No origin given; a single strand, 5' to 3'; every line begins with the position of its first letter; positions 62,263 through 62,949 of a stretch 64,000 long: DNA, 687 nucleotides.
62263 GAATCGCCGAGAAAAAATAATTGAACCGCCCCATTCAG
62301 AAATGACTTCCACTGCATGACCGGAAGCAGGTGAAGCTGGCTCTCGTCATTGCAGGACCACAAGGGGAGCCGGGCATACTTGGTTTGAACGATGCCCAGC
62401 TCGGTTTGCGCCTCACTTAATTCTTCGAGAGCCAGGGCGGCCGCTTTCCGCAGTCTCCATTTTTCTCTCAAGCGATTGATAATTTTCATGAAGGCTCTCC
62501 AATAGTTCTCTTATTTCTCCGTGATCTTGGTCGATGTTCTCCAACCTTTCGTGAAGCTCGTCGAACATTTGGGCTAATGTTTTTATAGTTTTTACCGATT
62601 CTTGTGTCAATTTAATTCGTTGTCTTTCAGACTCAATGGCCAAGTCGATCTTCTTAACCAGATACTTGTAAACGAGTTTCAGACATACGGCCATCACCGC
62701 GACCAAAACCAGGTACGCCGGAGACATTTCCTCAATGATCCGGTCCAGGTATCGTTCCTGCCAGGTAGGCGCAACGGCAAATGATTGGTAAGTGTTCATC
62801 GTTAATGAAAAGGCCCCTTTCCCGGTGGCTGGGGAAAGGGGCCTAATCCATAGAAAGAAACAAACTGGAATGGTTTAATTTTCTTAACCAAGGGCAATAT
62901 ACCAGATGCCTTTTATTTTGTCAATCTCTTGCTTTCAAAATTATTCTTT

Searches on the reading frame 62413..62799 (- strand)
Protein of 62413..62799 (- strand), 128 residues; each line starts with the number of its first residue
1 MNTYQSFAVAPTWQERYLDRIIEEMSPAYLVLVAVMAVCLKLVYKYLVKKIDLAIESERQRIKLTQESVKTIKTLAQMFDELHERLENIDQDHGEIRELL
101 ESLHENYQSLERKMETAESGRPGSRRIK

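Call 65: find_encoding_contigs(protein=window:62413-62799:-, flank=6000, max_places=8)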
Protein window:62413-62799:- (128 aa): 8 contigs read that carry it; 8 places shown.
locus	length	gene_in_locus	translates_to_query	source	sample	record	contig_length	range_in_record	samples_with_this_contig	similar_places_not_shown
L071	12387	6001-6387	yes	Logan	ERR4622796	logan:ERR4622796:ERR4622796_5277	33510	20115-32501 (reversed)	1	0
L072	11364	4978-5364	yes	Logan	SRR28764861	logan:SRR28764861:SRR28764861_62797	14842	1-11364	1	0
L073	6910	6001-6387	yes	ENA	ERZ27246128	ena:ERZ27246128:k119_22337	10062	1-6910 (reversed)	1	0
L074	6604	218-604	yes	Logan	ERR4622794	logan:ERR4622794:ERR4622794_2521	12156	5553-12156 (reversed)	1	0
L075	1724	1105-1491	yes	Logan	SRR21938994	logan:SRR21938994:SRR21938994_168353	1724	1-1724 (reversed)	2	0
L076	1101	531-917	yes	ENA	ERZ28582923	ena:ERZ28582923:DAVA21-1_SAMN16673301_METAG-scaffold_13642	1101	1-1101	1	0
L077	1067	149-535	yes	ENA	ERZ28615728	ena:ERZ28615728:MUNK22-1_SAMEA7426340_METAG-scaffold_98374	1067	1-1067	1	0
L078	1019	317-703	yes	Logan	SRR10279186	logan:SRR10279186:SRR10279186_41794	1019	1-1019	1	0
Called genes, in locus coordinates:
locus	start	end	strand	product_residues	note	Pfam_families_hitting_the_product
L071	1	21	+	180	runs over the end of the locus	-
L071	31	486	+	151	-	-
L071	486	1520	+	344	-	-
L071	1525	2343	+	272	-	-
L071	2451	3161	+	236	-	-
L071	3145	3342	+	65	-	-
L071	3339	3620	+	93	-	-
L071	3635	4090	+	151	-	-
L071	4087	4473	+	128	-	-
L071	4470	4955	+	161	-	PF11195:Tad2-like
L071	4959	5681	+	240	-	PF09374:PG_binding_3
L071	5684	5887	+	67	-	-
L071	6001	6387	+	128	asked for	-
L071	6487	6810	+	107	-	-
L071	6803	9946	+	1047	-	-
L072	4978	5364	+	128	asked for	-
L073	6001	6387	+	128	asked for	-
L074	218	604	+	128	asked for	-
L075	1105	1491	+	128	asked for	-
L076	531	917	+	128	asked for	-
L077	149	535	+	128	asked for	-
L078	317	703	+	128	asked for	-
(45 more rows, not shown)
